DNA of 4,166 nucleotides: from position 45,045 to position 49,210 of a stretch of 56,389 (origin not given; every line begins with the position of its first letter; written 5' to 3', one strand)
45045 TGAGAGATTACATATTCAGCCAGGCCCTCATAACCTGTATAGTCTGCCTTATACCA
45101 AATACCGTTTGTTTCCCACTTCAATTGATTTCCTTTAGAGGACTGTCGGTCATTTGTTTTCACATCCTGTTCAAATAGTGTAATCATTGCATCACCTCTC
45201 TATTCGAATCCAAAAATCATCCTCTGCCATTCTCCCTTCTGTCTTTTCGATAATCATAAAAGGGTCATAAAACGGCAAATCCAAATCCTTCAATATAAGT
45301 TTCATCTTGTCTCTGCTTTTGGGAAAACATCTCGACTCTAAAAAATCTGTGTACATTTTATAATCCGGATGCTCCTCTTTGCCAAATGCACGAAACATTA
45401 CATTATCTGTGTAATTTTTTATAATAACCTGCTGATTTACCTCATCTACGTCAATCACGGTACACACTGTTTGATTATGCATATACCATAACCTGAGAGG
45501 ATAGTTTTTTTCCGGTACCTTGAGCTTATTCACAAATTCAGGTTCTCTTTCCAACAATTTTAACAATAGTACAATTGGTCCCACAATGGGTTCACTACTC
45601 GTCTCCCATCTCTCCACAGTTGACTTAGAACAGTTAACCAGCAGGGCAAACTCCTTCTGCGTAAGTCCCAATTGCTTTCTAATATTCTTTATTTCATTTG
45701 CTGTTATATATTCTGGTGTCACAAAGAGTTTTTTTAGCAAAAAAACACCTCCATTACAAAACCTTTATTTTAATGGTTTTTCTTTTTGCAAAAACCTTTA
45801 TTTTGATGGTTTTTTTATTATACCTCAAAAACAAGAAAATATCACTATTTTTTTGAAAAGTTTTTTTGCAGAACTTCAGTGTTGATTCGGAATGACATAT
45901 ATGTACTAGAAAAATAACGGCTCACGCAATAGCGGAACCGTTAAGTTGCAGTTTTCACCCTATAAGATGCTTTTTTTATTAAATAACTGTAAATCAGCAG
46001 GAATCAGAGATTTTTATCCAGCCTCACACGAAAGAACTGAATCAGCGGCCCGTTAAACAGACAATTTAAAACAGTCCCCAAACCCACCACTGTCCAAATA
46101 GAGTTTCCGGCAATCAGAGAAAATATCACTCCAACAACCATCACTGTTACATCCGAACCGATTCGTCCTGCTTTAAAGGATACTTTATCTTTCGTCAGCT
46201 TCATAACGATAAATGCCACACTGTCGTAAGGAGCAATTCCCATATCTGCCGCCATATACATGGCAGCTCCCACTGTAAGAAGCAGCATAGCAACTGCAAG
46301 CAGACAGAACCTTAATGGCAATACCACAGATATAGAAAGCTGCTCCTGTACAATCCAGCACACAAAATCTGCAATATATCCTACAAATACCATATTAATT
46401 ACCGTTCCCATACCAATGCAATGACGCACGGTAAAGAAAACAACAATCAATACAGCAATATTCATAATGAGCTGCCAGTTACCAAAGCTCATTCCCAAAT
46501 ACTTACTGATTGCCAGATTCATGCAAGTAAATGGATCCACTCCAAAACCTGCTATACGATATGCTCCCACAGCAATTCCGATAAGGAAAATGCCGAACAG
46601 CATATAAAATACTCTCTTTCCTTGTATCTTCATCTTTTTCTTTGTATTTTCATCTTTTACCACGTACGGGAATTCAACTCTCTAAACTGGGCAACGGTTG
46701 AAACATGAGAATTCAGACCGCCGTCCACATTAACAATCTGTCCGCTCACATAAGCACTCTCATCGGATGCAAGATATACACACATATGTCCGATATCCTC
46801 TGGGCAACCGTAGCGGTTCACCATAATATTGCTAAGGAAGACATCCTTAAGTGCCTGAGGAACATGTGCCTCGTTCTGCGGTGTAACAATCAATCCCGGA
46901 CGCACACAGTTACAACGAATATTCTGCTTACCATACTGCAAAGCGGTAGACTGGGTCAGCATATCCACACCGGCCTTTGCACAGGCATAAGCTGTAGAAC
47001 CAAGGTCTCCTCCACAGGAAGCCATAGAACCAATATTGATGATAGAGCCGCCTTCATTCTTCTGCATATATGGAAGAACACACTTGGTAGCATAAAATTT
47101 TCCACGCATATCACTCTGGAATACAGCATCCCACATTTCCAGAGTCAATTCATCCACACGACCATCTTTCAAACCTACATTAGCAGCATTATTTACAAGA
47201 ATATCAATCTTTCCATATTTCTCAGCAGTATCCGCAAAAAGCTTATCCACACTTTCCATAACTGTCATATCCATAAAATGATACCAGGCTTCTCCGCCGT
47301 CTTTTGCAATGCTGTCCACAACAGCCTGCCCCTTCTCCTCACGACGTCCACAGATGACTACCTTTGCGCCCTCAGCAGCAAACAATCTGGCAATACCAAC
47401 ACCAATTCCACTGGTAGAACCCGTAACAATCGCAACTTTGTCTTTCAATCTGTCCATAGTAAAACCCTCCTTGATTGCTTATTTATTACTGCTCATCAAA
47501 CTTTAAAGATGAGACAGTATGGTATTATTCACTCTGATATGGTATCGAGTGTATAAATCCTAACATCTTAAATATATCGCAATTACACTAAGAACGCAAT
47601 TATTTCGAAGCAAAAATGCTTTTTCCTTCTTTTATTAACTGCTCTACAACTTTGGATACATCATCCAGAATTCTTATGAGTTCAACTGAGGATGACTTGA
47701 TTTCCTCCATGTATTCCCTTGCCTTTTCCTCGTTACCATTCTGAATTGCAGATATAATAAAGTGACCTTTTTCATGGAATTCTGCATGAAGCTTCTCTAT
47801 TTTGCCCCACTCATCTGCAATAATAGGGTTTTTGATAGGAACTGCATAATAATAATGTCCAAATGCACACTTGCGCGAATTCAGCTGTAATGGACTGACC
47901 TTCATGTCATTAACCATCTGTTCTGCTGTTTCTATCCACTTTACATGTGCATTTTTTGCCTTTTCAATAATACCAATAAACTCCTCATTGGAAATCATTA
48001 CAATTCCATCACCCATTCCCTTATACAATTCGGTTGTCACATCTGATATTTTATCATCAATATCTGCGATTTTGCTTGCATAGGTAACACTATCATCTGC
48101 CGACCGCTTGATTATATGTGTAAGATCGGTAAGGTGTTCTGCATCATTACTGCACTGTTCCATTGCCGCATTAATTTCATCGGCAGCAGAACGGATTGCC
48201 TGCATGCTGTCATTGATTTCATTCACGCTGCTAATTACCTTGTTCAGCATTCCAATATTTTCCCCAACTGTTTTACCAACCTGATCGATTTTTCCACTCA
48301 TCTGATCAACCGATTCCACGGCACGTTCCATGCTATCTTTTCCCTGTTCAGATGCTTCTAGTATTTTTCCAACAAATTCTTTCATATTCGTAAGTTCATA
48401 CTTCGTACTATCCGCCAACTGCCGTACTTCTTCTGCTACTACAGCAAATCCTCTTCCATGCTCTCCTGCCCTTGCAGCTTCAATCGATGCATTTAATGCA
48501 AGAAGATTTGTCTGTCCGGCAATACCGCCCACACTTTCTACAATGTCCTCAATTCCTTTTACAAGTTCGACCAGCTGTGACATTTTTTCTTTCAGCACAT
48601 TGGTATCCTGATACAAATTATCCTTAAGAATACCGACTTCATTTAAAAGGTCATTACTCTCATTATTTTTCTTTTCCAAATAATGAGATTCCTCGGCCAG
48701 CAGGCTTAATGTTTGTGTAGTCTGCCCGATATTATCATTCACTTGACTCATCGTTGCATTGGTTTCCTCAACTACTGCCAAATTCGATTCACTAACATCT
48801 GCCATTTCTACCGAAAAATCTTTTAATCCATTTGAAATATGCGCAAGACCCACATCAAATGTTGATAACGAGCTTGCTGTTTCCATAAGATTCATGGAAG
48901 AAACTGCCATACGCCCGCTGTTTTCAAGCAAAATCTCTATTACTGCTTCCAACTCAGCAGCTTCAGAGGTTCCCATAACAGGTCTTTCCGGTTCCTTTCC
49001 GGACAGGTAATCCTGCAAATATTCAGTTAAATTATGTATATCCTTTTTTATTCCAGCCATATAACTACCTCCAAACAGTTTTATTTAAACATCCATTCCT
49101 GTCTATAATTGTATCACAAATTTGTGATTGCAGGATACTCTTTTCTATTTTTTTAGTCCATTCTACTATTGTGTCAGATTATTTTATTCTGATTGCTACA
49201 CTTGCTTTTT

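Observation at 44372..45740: Two-gene HipA-family module: HTH fused to a HipS-like domain plus a 271-aa HipT-like kinase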

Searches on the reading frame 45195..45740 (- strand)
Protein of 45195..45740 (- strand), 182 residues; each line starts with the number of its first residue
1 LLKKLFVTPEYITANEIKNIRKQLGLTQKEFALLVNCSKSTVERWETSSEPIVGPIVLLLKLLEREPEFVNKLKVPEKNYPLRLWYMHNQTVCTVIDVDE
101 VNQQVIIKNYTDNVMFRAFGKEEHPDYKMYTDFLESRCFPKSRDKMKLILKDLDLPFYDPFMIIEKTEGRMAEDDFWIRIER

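Call 3: search_protein_families(library=pfam, proteins=[window:45195-45740:-], max_evalue=1)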
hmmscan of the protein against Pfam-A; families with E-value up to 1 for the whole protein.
window:45195-45740:- (182 aa): 12 families
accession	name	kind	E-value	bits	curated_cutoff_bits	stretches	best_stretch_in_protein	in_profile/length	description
PF01381.28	HTH_3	-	2.8e-08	34.1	23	1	17-66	1-51/55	Helix-turn-helix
PF15731.11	MqsA_antitoxin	-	8.1e-08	32.9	30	1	7-73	64-130/131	Antitoxin component of bacterial toxin-antitoxin system, MqsA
PF13560.12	HTH_31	-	2.1e-05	25.2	27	1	16-53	5-42/64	Helix-turn-helix domain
PF22495.2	HTH_92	-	0.00095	18.9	27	1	19-62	2-44/45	RsaL-like HTH domain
PF12844.13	HTH_19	-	0.011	16.1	30.2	1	17-46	4-33/64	Helix-turn-helix domain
PF20432.4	Xre-like-HTH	-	0.02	15.6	25.8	1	17-46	15-43/63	Antitoxin Xre-like helix-turn-helix domain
PF08965.17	Aca2_YdiL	-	0.021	15.4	23.8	1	14-65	3-57/118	Aca2/YdiL-like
PF00046.35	Homeodomain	-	0.066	13.5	22.9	1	2-29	15-42/57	Homeodomain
PF13384.12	HTH_23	-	0.069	13.4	24.6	1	22-45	15-37/50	Homeodomain-like domain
PF18954.5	DUF5697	-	0.082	13.5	27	1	43-107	55-115/161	Family of unknown function (DUF5697)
PF13518.12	HTH_28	-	0.15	12.6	25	1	25-45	12-32/52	Helix-turn-helix domain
PF14590.12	DUF4447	-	0.19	11.9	27.2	1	13-63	8-56/166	Domain of unknown function (DUF4447)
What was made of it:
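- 45522..45701 (-): XRE-type helix-turn-helix domain (aa 14-73) of the MqsA/HigA2 antitoxin subtype. Pfam HTH_3 2.8e-8 and MqsA_antitoxin 8e-8 (call 3).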

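Call 4: search_protein_families(library=ncbifam, proteins=[window:45195-45740:-], max_evalue=1)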
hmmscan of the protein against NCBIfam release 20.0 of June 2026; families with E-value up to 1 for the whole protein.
window:45195-45740:- (182 aa): 14 families
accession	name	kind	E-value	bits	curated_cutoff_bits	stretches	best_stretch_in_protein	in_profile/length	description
TIGR03830.1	CxxCG_CxxCG_HTH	subfamily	7.6e-15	54.8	61.8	1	11-73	64-126/127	type II TA system antitoxin MqsA family protein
NF040522.1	VC1465_fam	subfamily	3.1e-06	27.2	70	1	17-64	1-48/111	VC1465 family Xer recombination activation factor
TIGR03070.1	couple_hipB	subfamily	3.5e-05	23.7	71.65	1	14-45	4-35/58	type II toxin-antitoxin system Y4mF family antitoxin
NF041265.1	NadS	equivalog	5.2e-05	23.5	60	1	15-73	33-91/94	NadS family protein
NF007257.0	PRK09706.1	subfamily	6.7e-05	22.7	101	1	14-51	7-45/135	transcriptional repressor DicA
NF007481.0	PRK10072.1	equivalog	0.00013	22.4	110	1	4-71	25-92/96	HTH-type transcriptional regulator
NF041575.1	antitoxPezA_Strep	equivalog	0.00075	19.5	290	1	14-50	3-39/158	type II toxin-antitoxin system antitoxin PezA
NF041951.1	phage_RstR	subfamily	0.0008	19.7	80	1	14-49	4-39/108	RstR family transcriptional repressor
NF007271.0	PRK09726.1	equivalog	0.0077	16.2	79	1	13-49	13-49/88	type II toxin-antitoxin system antitoxin HipB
NF047542.1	telomere_Tap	equivalog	0.0083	14.9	600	1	14-52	19-58/695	telomere-associated protein Tap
NF049845.1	Xre_ParS_antitoxin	subfamily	0.0085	16.2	90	1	13-50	3-40/112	type II RES/Xre toxin-antitoxin system antitoxin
TIGR00270.2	TIGR00270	equivalog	0.014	15.2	110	1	14-48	77-111/159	multiprotein bridging factor aMBF1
NF003162.0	PRK04140.1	equivalog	0.053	12.5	263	1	12-77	126-190/317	transcriptional regulator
TIGR02937.1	sigma70-ECF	superfamily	0.17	11.5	42.9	1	21-47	129-155/165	sigma-70 family RNA polymerase sigma factor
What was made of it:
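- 45522..45701 (-): TIGR03830 7.6e-15 (call 4).
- Checked: It begins with an XRE-type HTH: Pfam HTH_3 E 2.8e-8 and MqsA-type HTH 8e-8 (call 3); TIGR03830 7.6e-15 (call 4).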

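Call 7: search_solved_structures(query=window:45195-45740:-, max_evalue=10, show_alignments=2)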
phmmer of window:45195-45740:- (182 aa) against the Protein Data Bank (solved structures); distinct sequences matched with E-value up to 10: 22.
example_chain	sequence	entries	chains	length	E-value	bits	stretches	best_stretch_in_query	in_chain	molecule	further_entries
5jaa_A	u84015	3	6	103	3.2e-06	30.7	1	12-71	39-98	Antitoxin igA-2 | Antitoxin HigA-2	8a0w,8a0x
5j9i_A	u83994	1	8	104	3.3e-06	30.7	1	12-71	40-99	Antitoxin igA-2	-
9tv9_A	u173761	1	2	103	1.5e-05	28.6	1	12-70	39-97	Antitoxin HigA-2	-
3fmy_A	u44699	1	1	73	0.0011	22.5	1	9-73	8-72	HTH-type transcriptional regulator MQSA (ygiT/b3021)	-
2kz8_A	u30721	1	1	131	0.0044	20.5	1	8-73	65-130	Uncharacterized HTH-type transcriptional regulator ygiT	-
3gn5_A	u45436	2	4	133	0.0046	20.5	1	8-73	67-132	HTH-type transcriptional regulator MQSA (YGIT/b3021) | Uncharacterized HTH-type transcriptional regulator ygiT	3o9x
8qnl_A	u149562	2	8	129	0.0052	20.3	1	11-60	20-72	Antitoxin Xre/MbcA/ParS-like toxin-binding domain-containing protein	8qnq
8tac_A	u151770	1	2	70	0.015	18.8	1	14-47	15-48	DBP48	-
9vt3_A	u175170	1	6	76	0.05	17.1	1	5-50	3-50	Aca3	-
2p5t_A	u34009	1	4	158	0.058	16.9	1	15-55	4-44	Putative transcriptional regulator PezA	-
2ppx_A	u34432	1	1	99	0.16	15.4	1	16-68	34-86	Uncharacterized protein Atu1735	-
1adr_A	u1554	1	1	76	0.17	15.3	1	15-77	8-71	P22 C2 REPRESSOR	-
8ezt_A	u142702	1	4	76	0.18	15.2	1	9-63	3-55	HipB(Lp)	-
3jxb_C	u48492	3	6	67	0.34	14.4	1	15-71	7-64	Repressor protein C2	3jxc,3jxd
2r1j_L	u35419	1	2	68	0.34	14.4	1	15-71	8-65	Repressor protein C2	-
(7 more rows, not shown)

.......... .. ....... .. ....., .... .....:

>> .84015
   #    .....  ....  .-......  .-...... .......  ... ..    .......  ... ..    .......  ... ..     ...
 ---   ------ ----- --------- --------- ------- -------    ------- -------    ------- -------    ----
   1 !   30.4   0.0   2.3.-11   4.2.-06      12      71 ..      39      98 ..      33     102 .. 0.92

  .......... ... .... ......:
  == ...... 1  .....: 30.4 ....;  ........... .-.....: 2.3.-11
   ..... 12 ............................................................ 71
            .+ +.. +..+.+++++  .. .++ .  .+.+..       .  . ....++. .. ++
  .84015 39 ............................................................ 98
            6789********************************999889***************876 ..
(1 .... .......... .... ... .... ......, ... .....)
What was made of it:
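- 45522..45701 (-): PDB HigA2 3e-6 (call 7).
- On Type II toxin-antitoxin module: MqsA/HigA2-type HTH (calls 3, 4, 7).
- The HTH is of the MqsA/HigA2 antitoxin subtype (calls 3, 4, 7).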

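Call 9: find_homologous_proteins(query=window:45195-45740:-)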
Query window:45195-45740:- (182 aa): 2117 proteins with E <= 0.001 among 2205 candidates; the best 120 are listed.
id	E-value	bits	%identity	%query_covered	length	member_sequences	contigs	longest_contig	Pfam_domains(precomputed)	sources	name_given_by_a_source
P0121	9.4e-114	396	96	100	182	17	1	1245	PF01381.29,PF15731.12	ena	-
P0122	4.2e-96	338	80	100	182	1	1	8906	PF01381.29,PF15731.12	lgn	-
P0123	4.6e-94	332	78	100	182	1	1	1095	PF01381.29,PF15731.12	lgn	-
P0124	8.3e-93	328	78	100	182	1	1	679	PF01381.29,PF15731.12,PF13560.13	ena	-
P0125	2.8e-92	326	77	100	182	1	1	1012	PF01381.29,PF15731.12,PF13560.13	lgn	-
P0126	6.0e-92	325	76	100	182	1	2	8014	PF12844.14,PF01381.29,PF15731.12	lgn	-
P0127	6.0e-92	325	76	100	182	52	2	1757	PF01381.29,PF15731.12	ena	-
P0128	1.3e-91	324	75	100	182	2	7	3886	PF01381.29,PF15731.12,PF13560.13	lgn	-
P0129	2.6e-91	323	76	100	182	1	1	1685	PF01381.29,PF15731.12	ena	-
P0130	3.1e-91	322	75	100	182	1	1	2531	PF01381.29,PF13560.13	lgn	-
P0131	3.5e-91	322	76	100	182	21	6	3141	PF01381.29,PF15731.12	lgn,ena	-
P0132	4.1e-91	322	76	100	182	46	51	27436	PF01381.29,PF15731.12,PF13560.13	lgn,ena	-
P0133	4.2e-91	322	76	100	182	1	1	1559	PF01381.29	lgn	-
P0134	4.4e-91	322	75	100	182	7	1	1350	PF01381.29,PF15731.12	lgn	-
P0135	5.5e-91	322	74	100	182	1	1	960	-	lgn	-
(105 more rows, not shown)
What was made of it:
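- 45192..45740 (-): Gene for the 182-aa HTH-X protein, the putative repressor plus kinase partner. It starts at TTG; the stop codon is included in the coordinates. Homologues are a uniform 182 aa (call 9).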

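Call 27: predict_structure(alignment_id=A2)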
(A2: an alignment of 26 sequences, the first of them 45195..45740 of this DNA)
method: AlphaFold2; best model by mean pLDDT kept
length: 182 residues; sequences in the alignment: 26
mean_pLDDT: 80.5   pTM: 0.61
mean pLDDT of the five models: 80.5, 77.0, 75.8, 75.5, 68.3
residues with pLDDT >= 90: 50; 70-90: 98; 50-70: 31; < 50: 3
segments of 3 or more residues with pLDDT < 50: 1-3
pLDDT, mean of each block of 10 residues (from residue 1): 60 95 92 89 93 91 88 78 87 88 88 78 84 76 56 61 73 72 85
secondary structure, 60 per line:
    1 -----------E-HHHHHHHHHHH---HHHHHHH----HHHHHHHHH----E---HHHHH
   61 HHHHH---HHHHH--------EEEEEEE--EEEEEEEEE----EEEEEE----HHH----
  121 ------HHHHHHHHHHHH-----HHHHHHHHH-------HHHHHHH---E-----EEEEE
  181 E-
elements in order: H14-24 H28-34 H39-47 H56-65 H69-73 E82-88 E91-99 E104-109 H127-138 H144-152 H160-166 E176-181
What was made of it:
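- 45195..45497 (-): Domain X (aa 82-182), the probable HipS-like kinase-binding domain. AF2 model gives beta-beta-beta-(bridge)-alpha-alpha-alpha-beta (call 27).
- On HipS / HipA N-subdomain-1 (Pfam Couple_hipA PF13657): The model has three strands, a bridge, three helices and a final strand (call 27).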

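Call 30: fold_search(model_id=the predicted structure, library=pdb)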
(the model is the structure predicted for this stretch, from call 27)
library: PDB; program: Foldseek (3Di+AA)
matches with E <= 10: 625; with E <= 0.001: 7
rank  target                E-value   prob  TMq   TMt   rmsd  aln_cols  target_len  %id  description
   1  5jaa_B                8.5e-05  1.00  0.33  0.57   4.7        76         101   34  Crystal structure of the HigBA2 toxin-antitoxin complex (released 2017-04-05)
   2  5j9i_C                1.1e-04  1.00  0.32  0.79   2.4        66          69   35  Crystal structure of the HigA2 antitoxin C-terminal domain (released 2017-04-05)
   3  5jaa_A                1.5e-04  1.00  0.33  0.57   4.2        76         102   34  Crystal structure of the HigBA2 toxin-antitoxin complex (released 2017-04-05)
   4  5j9i_B                1.9e-04  1.00  0.33  0.82   1.9        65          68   35  Crystal structure of the HigA2 antitoxin C-terminal domain (released 2017-04-05)
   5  8a0x_A                4.9e-04  1.00  0.33  0.55   4.0        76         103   34  Crystal structure of the HigB2-HigA2 tetramer in complex with operator DNA (released 2023-05-03)
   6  5j9i_A                5.6e-04  1.00  0.31  0.78   2.1        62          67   37  Crystal structure of the HigA2 antitoxin C-terminal domain (released 2017-04-05)
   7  5j9i_E                7.1e-04  1.00  0.31  0.79   2.1        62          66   37  Crystal structure of the HigA2 antitoxin C-terminal domain (released 2017-04-05)
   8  5j9i_G                1.0e-03  1.00  0.31  0.80   2.2        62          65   37  Crystal structure of the HigA2 antitoxin C-terminal domain (released 2017-04-05)
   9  3fmy                  1.4e-03  1.00  0.33  0.84   2.4        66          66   27  Structure of the C-terminal domain of the E. coli protein MQSA (YgiT/b3021) (released 2010-01-12)
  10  4yba_A                2.8e-03  1.00  0.28  0.61   2.8        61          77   24  The structure of the C.Kpn2I controller protein (released 2016-03-02)
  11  4yba_B                6.0e-03  1.00  0.27  0.58   2.8        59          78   25  The structure of the C.Kpn2I controller protein (released 2016-03-02)
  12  8ezt_B                1.1e-02  1.00  0.24  0.55  11.1        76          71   30  Crystal structure of HipB(Lp) from Legionella pneumophila (released 2023-09-27)
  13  8ezt_C                1.2e-02  1.00  0.25  0.59  11.1        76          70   26  Crystal structure of HipB(Lp) from Legionella pneumophila (released 2023-09-27)
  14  7vjp_A                1.4e-02  1.00  0.25  0.38   8.1        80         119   18  Selenomethionine-derived Pectobacterium phage ZF40 apo-Aca2 (released 2021-10-20)
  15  8ezt_A                1.5e-02  0.99  0.23  0.55  11.2        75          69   31  Crystal structure of HipB(Lp) from Legionella pneumophila (released 2023-09-27)
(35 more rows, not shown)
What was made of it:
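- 45522..45701 (-): Foldseek HigA2/MqsA, TMt about 0.8 (call 30).
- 45195..45497 (-): The first non-HTH Foldseek hit is HipS(Lp) 7VKB_B (probability 0.97, TMt 0.57; call 30).
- On HipS / HipA N-subdomain-1 (Pfam Couple_hipA PF13657): The Foldseek hit to HipS(Lp) 7VKB_B has probability 0.97, TMt 0.57, rmsd 4.4 A and E 0.064, obtained with the whole two-domain model as query (call 30).
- The top non-HTH structural match is HipS(Lp), with probability 0.97 and TM 0.57 (call 30). Foldseek gives E 0.064, 9% identity and rmsd 4.4 A (call 30).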

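Call 82: search_protein_families(library=padloc, proteins=[window:45195-45740:-], max_evalue=0.1)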
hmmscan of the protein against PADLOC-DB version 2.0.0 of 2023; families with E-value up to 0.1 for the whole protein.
window:45195-45740:- (182 aa): 10 families
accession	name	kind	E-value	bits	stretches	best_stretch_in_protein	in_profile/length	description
PDLC03951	RmrA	-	3.6e-05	20.9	1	15-72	11-69/400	-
PDLC04760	PDC-M64C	-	9.1e-05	20.8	1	6-45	20-59/93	-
PDLC02926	HTH_VI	-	0.00013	20.2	1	16-48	5-37/92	-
PDLC04762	PDC-M64C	-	0.00034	18.7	1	15-46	30-61/97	-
PDLC04758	PDC-M64B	-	0.0024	16.3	1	13-47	31-65/123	-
PDLC04349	PDC-M03B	-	0.0051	14.4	1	108-176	48-114/232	-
PDLC03954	RmrA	-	0.019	11.9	1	14-112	12-109/380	-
PDLC03949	RmrA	-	0.025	11.4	1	13-75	3-66/363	-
PDLC03956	RmrA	-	0.029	11.4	1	16-69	12-67/399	-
PDLC04133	mad1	-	0.042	12.1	1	26-47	6-27/60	mads_1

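Call 83: search_protein_families(library=phrogs, proteins=[window:45195-45740:-], max_evalue=0.01)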
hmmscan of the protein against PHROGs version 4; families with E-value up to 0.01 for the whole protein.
window:45195-45740:- (182 aa): 18 families
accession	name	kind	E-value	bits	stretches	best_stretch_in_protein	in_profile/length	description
phrog_2104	-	unknown function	2.3e-13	51.2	1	8-73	35-100/103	-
phrog_7950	-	transcription regulation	1.9e-07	32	1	13-49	8-44/68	transcriptional repressor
phrog_8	-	transcription regulation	3.4e-07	31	1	12-51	76-116/346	transcriptional regulator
phrog_3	-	transcription regulation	5.7e-07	30.6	1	12-84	88-160/430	transcriptional repressor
phrog_14076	-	transcription regulation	1.8e-06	29.4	1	12-61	13-65/86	transcriptional regulator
phrog_5119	-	unknown function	1.9e-06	28.8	1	12-65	53-106/152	-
phrog_4779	-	transcription regulation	2.6e-06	28.8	1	13-64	3-57/98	transcriptional regulator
phrog_34341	-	transcription regulation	3.2e-06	28.4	1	12-48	71-107/122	transcriptional regulator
phrog_19114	-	unknown function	1.8e-05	25.8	1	9-74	68-133/135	-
phrog_2967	-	transcription regulation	5.1e-05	23.9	1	12-87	10-78/225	transcriptional regulator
phrog_4836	-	transcription regulation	6.2e-05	23.6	1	14-58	77-122/194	CII-like regulator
phrog_8898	-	unknown function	0.00012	22.8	1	14-48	3-37/70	-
phrog_4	-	transcription regulation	0.00052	20.1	1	13-52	137-173/400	transcriptional repressor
phrog_2439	-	transcription regulation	0.00054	19.9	1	14-72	9-68/367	transcriptional regulator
phrog_2328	-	transcription regulation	0.0027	18.5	1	19-48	22-51/128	transcriptional repressor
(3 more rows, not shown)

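Call 112: fold_search(model_id=the predicted structure, library=viral)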
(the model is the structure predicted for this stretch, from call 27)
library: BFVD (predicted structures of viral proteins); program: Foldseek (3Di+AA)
matches with E <= 10: 1423; with E <= 0.001: 0
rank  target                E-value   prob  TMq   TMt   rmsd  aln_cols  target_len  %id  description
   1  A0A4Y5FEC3            1.5e-03  0.99  0.23  0.31  12.9       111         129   18  (no name in the UniProt tables at hand)
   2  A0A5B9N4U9            1.6e-03  1.00  0.27  0.72   2.6        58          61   33  (no name in the UniProt tables at hand)
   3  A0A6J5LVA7            1.9e-03  1.00  0.30  0.73   2.5        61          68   30  HTH_XRE domain containing protein [uncultured Caudovirales phage]
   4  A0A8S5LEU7            2.2e-03  1.00  0.31  0.47   5.8        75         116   24  Antitoxin [Siphoviridae sp. ct3CA7]
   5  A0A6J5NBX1            2.8e-03  1.00  0.28  0.76   2.5        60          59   32  COG1476 Predicted transcriptional regulators [uncultured Caudovirales phage]
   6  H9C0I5                3.6e-03  1.00  0.29  0.66   5.2        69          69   17  (no name in the UniProt tables at hand)
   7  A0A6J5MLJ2            3.6e-03  1.00  0.26  0.59   7.0        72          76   21  HTH_XRE domain containing protein [uncultured Caudovirales phage]
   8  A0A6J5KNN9            3.8e-03  1.00  0.26  0.75   2.3        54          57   26  HTH_XRE domain containing protein [uncultured Caudovirales phage]
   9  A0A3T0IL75            4.1e-03  1.00  0.26  0.38  13.2        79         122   23  (no name in the UniProt tables at hand)
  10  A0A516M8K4            4.6e-03  1.00  0.27  0.81   1.9        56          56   32  (no name in the UniProt tables at hand)
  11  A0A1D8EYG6            4.6e-03  1.00  0.30  0.27   4.2        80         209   21  Helix-turn-helix DNA-binding protein [Mycobacterium phage Fortunato]
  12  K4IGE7                5.6e-03  1.00  0.29  0.57   3.4        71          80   15  Uncharacterized protein [Salmonella phage SKML-39]
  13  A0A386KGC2            5.6e-03  1.00  0.26  0.31  11.3        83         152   24  Immunity repressor [Mycobacterium phage Paito]
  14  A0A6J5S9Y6            6.7e-03  1.00  0.28  0.78   2.0        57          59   23  HTH_XRE domain containing protein [uncultured Caudovirales phage]
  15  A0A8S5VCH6            7.2e-03  1.00  0.25  0.54   8.2        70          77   30  Helix-turn-helix domain protein [Siphoviridae sp. ctYkG6]
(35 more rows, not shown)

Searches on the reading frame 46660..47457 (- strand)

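Call 114: search_protein_families(library=pfam, proteins=[window:46660-47457:-], max_evalue=0.001)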
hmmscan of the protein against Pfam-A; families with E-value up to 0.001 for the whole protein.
window:46660-47457:- (266 aa): 4 families
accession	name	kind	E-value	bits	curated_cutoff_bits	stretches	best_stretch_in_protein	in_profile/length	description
PF13561.12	adh_short_C2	-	9e-62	209.2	27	1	15-249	5-236/236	Enoyl-(Acyl carrier protein) reductase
PF00106.31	adh_short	-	4.8e-53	180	26.6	1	7-197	1-189/195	short chain dehydrogenase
PF08659.16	KR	-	2.3e-14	54.2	22.6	1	10-170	4-162/180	KR domain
PF01370.27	Epimerase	-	1.7e-05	24.8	20.9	1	10-196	2-178/240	NAD dependent epimerase/dehydratase family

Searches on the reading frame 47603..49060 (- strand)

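Call 114: search_protein_families(library=pfam, proteins=[window:47603-49060:-], max_evalue=0.001)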
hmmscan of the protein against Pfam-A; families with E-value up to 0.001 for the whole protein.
window:47603-49060:- (486 aa): 3 families
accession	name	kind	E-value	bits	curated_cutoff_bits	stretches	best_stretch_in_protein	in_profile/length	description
PF00015.26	MCPsignal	-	3.3e-35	121.9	34.6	1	157-304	22-169/172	Methyl-accepting chemotaxis protein (MCP) signalling domain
PF13682.11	CZB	-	7.9e-11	42.6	29.4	1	372-433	1-61/64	Chemoreceptor zinc-binding domain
PF10157.14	BORCS6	-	0.00019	22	35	1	220-297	31-91/101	BLOC-1-related complex sub-unit 6 C-terminal helix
